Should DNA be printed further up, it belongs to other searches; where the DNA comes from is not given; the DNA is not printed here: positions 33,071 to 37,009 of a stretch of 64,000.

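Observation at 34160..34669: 170-aa mini-intein in the DnaE polymerase at the conserved FN(K)|SHSAAYA site, ending Ser-Asn rather than His-Asn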

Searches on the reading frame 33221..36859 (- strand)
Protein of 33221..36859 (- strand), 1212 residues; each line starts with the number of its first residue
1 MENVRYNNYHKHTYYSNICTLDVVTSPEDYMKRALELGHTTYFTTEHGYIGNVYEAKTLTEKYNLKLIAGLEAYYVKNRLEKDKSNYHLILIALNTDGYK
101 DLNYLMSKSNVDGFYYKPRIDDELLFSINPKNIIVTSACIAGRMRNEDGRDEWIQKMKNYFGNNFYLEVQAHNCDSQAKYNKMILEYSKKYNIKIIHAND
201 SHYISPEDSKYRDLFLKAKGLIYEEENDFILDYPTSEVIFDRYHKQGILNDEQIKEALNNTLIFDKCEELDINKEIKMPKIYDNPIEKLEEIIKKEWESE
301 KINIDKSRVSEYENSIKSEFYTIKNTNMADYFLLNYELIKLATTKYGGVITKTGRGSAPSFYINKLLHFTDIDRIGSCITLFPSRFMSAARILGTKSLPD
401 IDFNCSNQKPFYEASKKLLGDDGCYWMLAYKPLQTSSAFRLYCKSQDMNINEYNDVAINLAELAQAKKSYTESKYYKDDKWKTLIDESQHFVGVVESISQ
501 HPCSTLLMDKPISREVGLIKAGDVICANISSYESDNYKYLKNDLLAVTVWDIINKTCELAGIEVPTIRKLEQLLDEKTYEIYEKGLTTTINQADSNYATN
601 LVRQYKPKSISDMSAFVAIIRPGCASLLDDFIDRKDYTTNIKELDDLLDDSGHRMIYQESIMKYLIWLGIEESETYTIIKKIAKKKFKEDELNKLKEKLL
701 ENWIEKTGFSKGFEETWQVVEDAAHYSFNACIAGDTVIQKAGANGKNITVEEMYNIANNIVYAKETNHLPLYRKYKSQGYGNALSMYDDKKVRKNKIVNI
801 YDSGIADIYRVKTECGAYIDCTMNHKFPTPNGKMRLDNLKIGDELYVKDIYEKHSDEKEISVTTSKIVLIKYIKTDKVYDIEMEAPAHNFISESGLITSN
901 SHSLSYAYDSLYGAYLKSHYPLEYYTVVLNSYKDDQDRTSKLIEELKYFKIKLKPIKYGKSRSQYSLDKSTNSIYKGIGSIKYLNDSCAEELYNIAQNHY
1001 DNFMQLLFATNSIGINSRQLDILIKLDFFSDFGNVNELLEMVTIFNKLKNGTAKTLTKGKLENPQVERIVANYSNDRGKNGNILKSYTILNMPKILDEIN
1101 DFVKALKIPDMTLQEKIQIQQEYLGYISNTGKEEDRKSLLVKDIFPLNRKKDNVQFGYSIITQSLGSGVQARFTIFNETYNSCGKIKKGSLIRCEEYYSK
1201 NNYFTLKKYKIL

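Call 3: search_protein_families(library=pfam, proteins=[window:33221-36859:-], max_evalue=1)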
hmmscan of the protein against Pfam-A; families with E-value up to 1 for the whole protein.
window:33221-36859:- (1212 aa): 7 families
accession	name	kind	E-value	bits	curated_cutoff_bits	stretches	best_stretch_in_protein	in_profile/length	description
PF02811.25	PHP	-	3.1e-25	89.8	26.4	1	9-172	2-164/164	PHP domain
PF07733.18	DNA_pol3_alpha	-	7.7e-24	85.1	23.9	1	289-546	3-260/260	Bacterial DNA polymerase III alpha NTPase domain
PF17657.6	DNA_pol3_finger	-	5.9e-21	74.9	22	1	573-705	27-164/166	Bacterial DNA polymerase III alpha subunit finger domain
PF14890.11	Intein_splicing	-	1e-08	35.6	35.8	1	745-899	7-154/155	Intein splicing domain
PF14579.12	HHH_6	-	1.4e-05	25.6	25.6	1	951-1033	2-84/90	Helix-hairpin-helix motif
PF16584.11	LolA_2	-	0.024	15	26.8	1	548-613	68-132/152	Outer membrane lipoprotein carrier protein LolA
PF15005.11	IZUMO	-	0.026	15.6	25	1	291-342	41-93/143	Izumo sperm-egg fusion, Ig domain-associated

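Call 4: search_protein_families(library=ncbifam, proteins=[window:33221-36859:-], max_evalue=1)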
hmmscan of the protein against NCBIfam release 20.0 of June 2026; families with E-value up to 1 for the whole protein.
window:33221-36859:- (1212 aa): 17 families
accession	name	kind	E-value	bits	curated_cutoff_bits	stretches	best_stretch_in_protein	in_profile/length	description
TIGR00594.1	polc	superfamily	1.2e-96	324.8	434.35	2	9-730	4-749/1022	DNA polymerase III subunit alpha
NF005298.0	PRK06826.1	equivalog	6.5e-92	308.9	1260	2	5-733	4-753/1151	DNA polymerase III subunit alpha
NF004226.0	PRK05673.1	equivalog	6.4e-88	295.9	1002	2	3-730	3-751/1146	DNA polymerase III subunit alpha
NF005617.0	PRK07374.1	equivalog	7.4e-69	232.8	1653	2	6-729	3-760/1170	DNA polymerase III subunit alpha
NF007079.0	PRK09532.1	equivalog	4.4e-50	170.8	1525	1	9-834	6-855/876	DNA polymerase III subunit alpha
NF005516.0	PRK07135.1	equivalog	3e-49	168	1084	3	198-731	130-681/974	DNA polymerase III DnaE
NF004550.0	PRK05898.1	equivalog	3e-43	148.2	1182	2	248-730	189-676/971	DNA polymerase III subunit alpha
NF005377.0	PRK06920.1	equivalog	7e-42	143.3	1806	2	20-731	14-729/1108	DNA polymerase III subunit alpha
NF005582.0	PRK07279.1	equivalog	1.1e-36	126.3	1279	2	20-730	13-682/1033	DNA polymerase III subunit alpha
NF004225.0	PRK05672.1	subfamily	8.1e-35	120.2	939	2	5-729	5-737/1047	error-prone DNA polymerase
TIGR01405.1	polC_Gram_pos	equivalog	2e-22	78.8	1043.45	4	82-373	376-676/1211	DNA polymerase III subunit alpha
NF005616.0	PRK07373.1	equivalog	1.3e-20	73.3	646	1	866-1129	3-253/449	DNA polymerase III subunit alpha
NF001688.0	PRK00448.1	equivalog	1e-17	63.1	873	3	82-372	610-910/1445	PolC-type DNA polymerase III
NF005852.0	PRK07773.1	equivalog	8.5e-09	34.2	780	1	789-849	433-494/886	replicative DNA helicase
TIGR01445.1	intein_Nterm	domain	7e-07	30.2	24.5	1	731-829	1-83/83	intein N-terminal splicing region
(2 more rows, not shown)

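Call 8: find_homologous_proteins(query=window:33221-36859:-, max_evalue=1e-10)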
Query window:33221-36859:- (1212 aa): 4476 proteins with E <= 1e-10 among 8000 candidates; the best 120 are listed.
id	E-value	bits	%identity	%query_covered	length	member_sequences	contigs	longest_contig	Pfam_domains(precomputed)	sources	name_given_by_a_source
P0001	0.0e+0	2708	99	100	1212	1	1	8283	PF02811.27,PF14579.13,PF17657.7,PF07733.19,PF14890.12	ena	-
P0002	0.0e+0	2708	99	100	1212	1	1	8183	PF02811.27,PF14579.13,PF17657.7,PF07733.19,PF14890.12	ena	-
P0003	0.0e+0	2706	99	100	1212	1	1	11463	PF02811.27,PF14579.13,PF17657.7,PF07733.19,PF14890.12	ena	-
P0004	0.0e+0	2705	98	100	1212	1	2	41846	PF02811.27,PF14579.13,PF17657.7,PF07733.19,PF14890.12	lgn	-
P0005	0.0e+0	2655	97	71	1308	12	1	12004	PF02811.27,PF14579.13,PF17657.7,PF07733.19,PF14890.12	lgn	-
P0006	0.0e+0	2500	89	100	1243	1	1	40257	PF02811.27,PF14579.13,PF17657.7,PF07733.19,PF14890.12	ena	-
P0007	0.0e+0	2307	100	60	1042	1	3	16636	PF02811.27,PF14579.13,PF17657.7,PF07733.19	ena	-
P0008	0.0e+0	1599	62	98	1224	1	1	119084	PF02811.27,PF17657.7,PF07733.19,PF14890.12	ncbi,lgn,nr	ncbi:MAG: PHP domain-containing protein [Mollicutes bacterium]|nr:PHP domain-containing protein [Mol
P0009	0.0e+0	1570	63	94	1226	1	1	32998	PF02811.27,PF14579.13,PF17657.7,PF07733.19,PF14890.12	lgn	-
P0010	0.0e+0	1570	69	70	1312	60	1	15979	PF02811.27,PF17657.7,PF07733.19,PF14890.12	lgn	-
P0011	0.0e+0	1567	63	93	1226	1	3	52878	PF02811.27,PF17657.7,PF07733.19,PF14890.12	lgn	-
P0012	0.0e+0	1563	62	94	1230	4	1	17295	PF02811.27,PF14579.13,PF17657.7,PF07733.19,PF14890.12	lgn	-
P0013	0.0e+0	1562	67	73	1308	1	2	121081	PF01844.30,PF02811.27,PF17657.7,PF07733.19,PF14890.12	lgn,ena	-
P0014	0.0e+0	1560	61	94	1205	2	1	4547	PF02811.27,PF14579.13,PF17657.7,PF07733.19,PF14890.12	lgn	-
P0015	0.0e+0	1558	69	70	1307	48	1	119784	PF01844.30,PF02811.27,PF14579.13,PF17657.7,PF07733.19,PF14890.12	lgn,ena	-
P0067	0.0e+0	1374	61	70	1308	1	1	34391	PF02811.27,PF14579.13,PF17657.7,PF07733.19,PF14890.12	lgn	-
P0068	0.0e+0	1349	71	60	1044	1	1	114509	PF02811.27,PF17657.7,PF07733.19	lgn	-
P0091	0.0e+0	1330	71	60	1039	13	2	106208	PF02811.27,PF14579.13,PF17657.7,PF07733.19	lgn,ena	-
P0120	0.0e+0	1317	60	70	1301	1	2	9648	PF02811.27,PF17657.7,PF07733.19,PF14890.12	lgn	-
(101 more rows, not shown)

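Call 14: find_encoding_contigs(protein=P0007, flank=6000, max_places=3)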
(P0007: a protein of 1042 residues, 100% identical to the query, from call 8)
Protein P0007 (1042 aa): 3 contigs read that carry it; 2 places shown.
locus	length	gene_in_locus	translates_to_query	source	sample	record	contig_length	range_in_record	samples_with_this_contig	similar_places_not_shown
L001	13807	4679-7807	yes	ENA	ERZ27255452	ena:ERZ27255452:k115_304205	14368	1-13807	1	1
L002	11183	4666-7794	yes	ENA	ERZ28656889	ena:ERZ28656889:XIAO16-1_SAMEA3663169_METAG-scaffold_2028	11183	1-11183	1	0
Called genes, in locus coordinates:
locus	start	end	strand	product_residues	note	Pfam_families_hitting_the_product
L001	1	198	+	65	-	?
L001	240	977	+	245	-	PF06378:SSAP_Sak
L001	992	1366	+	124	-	-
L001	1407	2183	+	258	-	PF12705:PDDEXK_1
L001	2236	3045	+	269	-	PF01807:Zn_ribbon_DnaG, PF13155:Toprim_2 (weak)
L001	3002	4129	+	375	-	PF13481:AAA_25, PF03796:DnaB_C, PF06745:ATPase (weak), PF13401:AAA_22 (weak)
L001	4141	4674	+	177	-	-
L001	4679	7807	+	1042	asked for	PF02811:PHP, PF07733:DNA_pol3_alpha, PF17657:DNA_pol3_finger, PF14579:HHH_6 (faint)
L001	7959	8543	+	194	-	PF01966:HD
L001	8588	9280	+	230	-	-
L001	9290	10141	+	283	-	PF06414:Zeta_toxin (faint), PF08433:KTI12, PF13671:AAA_33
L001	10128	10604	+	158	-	PF18907:DUF5662 (faint)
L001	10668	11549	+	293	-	PF24627:PUMA_CC (weak), PF07486:Hydrolase_2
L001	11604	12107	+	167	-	PF03477:ATP-cone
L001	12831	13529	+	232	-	PF13392:HNH_3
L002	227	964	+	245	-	PF06378:SSAP_Sak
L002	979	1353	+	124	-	-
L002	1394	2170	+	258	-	PF12705:PDDEXK_1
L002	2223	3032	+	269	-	PF01807:Zn_ribbon_DnaG, PF13155:Toprim_2 (weak)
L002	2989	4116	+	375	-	PF13481:AAA_25, PF03796:DnaB_C, PF06745:ATPase (weak), PF13401:AAA_22 (weak)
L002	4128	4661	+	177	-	-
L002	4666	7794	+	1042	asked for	PF02811:PHP, PF07733:DNA_pol3_alpha, PF17657:DNA_pol3_finger, PF14579:HHH_6 (faint)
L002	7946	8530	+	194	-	PF01966:HD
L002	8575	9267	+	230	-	-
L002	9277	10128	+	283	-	PF06414:Zeta_toxin (faint), PF08433:KTI12, PF13671:AAA_33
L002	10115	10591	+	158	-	PF18907:DUF5662 (faint)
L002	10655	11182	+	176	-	?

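Call 15: find_encoding_contigs(protein=P0005, flank=6000, max_places=2)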
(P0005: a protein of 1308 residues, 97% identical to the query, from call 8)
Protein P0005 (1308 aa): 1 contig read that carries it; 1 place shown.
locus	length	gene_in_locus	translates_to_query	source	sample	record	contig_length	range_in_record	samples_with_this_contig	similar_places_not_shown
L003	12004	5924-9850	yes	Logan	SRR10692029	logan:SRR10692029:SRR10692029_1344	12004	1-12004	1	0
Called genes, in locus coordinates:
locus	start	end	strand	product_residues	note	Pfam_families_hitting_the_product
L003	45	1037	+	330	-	PF02899:Phage_int_SAM_1, PF13495:Phage_int_SAM_4 (weak), PF16795:Phage_integr_3 (faint), PF00589:Phage_integrase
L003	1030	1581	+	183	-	PF06941:NT5C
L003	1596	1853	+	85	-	-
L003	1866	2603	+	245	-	PF06378:SSAP_Sak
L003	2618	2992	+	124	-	-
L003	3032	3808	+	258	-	PF12705:PDDEXK_1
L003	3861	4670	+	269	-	PF01807:Zn_ribbon_DnaG, PF13155:Toprim_2 (weak)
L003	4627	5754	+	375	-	PF13481:AAA_25, PF03796:DnaB_C, PF06745:ATPase (weak), PF13401:AAA_22 (weak)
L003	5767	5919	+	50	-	-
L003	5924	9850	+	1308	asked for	PF02811:PHP, PF07733:DNA_pol3_alpha, PF17657:DNA_pol3_finger, PF14890:Intein_splicing, PF14579:HHH_6 (faint)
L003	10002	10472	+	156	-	-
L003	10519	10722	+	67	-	-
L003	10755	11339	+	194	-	PF01966:HD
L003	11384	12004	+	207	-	?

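Call 18: find_encoding_contigs(protein=P0013, flank=3000, max_places=1)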
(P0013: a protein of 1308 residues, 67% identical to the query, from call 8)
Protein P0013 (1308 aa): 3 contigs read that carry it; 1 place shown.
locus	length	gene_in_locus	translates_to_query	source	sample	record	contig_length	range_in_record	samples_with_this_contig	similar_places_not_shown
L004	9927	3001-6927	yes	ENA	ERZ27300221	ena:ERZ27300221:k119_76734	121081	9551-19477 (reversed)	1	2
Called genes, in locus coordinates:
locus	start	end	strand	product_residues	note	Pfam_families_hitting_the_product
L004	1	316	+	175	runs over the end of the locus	-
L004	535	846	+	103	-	-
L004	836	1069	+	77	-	-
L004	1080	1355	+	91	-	-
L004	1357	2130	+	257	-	PF03747:ADP_ribosyl_GH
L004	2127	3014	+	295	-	PF13392:HNH_3 (faint)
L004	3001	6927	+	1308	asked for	PF02811:PHP, PF07733:DNA_pol3_alpha, PF17657:DNA_pol3_finger, PF14890:Intein_splicing, PF01844:HNH (weak)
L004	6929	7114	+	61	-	-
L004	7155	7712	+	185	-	-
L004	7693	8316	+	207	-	-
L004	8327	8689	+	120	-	-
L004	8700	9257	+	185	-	PF00574:CLP_protease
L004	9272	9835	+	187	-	-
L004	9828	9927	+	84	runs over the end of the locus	-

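Call 19: find_encoding_contigs(protein=P0068, flank=3000, max_places=1)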
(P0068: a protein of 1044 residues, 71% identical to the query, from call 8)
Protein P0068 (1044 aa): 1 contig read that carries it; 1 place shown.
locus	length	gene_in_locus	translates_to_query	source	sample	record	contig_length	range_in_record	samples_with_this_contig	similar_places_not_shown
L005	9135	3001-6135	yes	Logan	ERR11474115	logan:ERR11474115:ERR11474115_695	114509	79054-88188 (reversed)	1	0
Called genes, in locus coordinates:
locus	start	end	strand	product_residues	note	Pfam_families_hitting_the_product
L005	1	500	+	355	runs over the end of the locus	PF12705:PDDEXK_1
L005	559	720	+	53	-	-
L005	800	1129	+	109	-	-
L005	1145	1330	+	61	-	-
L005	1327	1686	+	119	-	-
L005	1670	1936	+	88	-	-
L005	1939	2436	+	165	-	PF18143:HAD_SAK_2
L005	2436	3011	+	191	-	PF07463:NUMOD4 (weak), PF13392:HNH_3 (weak)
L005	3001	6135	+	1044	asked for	PF02811:PHP, PF07733:DNA_pol3_alpha, PF17657:DNA_pol3_finger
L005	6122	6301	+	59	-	-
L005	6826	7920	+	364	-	PF01555:N6_N4_Mtase (weak)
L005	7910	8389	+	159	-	-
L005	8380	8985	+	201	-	-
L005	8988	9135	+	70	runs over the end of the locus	PF25708:Phage_T7_Gp5_9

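Call 20: find_encoding_contigs(protein=P0067, flank=3000, max_places=1)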
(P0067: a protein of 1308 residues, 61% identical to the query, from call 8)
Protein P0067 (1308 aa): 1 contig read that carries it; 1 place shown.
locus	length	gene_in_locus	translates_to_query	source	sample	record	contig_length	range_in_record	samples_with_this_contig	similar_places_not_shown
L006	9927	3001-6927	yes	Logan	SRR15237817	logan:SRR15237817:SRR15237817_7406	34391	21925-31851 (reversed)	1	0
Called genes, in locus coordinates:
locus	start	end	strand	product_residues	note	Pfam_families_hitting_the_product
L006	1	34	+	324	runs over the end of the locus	PF01555:N6_N4_Mtase (weak)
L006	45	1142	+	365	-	-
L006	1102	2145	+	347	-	-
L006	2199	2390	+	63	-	-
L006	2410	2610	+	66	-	-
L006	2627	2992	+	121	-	-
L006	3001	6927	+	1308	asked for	PF02811:PHP, PF07733:DNA_pol3_alpha, PF17657:DNA_pol3_finger, PF14890:Intein_splicing, PF14579:HHH_6 (weak)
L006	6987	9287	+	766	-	PF03477:ATP-cone, PF13597:NRDD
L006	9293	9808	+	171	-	PF13353:Fer4_12, PF04055:Radical_SAM (weak)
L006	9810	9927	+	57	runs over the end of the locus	-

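Call 21: find_encoding_contigs(protein=P0120, flank=3000, max_places=1)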
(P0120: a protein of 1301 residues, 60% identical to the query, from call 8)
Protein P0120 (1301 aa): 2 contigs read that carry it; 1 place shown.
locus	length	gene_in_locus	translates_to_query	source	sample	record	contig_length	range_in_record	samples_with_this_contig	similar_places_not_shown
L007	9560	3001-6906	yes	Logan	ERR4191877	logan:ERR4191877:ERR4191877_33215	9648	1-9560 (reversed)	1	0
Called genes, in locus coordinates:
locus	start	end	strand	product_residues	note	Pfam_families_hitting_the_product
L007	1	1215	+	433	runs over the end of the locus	?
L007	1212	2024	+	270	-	-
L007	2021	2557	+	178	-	PF05565:Sipho_Gp157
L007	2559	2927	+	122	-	PF13451:zf_Tbcl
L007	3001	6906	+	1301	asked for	PF02811:PHP, PF07733:DNA_pol3_alpha, PF17657:DNA_pol3_finger, PF14890:Intein_splicing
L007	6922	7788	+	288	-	PF01507:PAPS_reduct (weak)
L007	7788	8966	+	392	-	PF09511:RNA_lig_T4_1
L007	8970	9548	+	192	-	PF00929:RNase_T, PF13482:RNase_H_2 (faint)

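Call 22: find_encoding_contigs(protein=P0091, flank=3000, max_places=1)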
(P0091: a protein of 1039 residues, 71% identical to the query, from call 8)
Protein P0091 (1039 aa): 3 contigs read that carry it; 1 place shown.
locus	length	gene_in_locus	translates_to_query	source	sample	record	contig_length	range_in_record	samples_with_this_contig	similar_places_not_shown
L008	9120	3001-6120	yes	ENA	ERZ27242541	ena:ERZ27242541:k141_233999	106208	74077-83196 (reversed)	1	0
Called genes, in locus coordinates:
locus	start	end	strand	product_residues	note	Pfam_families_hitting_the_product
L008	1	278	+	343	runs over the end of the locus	PF00145:DNA_methylase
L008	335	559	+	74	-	-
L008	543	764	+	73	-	-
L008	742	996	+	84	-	-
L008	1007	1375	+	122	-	-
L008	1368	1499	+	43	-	-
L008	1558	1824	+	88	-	PF20037:DUF6440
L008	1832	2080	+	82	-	-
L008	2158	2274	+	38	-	-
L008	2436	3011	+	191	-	PF07463:NUMOD4 (weak), PF13392:HNH_3 (weak)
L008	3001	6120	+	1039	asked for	PF02811:PHP, PF07733:DNA_pol3_alpha, PF17657:DNA_pol3_finger, PF14579:HHH_6 (faint)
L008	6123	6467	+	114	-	-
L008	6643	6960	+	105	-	-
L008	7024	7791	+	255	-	PF04446:Thg1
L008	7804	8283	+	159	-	-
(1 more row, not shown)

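Call 66: find_encoding_contigs(protein=P0006, flank=3000, max_places=1)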
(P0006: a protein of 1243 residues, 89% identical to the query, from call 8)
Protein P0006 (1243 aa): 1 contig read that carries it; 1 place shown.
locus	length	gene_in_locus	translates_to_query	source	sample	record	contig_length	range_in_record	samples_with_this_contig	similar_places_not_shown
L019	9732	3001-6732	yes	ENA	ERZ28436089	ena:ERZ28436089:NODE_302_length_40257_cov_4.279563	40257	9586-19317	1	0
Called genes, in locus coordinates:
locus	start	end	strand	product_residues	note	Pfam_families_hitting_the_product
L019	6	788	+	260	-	PF12705:PDDEXK_1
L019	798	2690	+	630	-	PF01807:Zn_ribbon_DnaG, PF13155:Toprim_2, PF13362:Toprim_3 (weak), PF13662:Toprim_4 (weak), PF13481:AAA_25, PF03796:DnaB_C, PF06745:ATPase, PF13401:AAA_22 (weak)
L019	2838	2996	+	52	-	-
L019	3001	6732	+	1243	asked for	PF02811:PHP, PF07733:DNA_pol3_alpha, PF17657:DNA_pol3_finger, PF14890:Intein_splicing, PF14579:HHH_6 (weak)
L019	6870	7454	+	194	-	PF01966:HD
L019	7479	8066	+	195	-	-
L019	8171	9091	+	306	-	PF08433:KTI12 (weak), PF13671:AAA_33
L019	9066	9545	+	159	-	-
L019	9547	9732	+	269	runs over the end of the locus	PF07486:Hydrolase_2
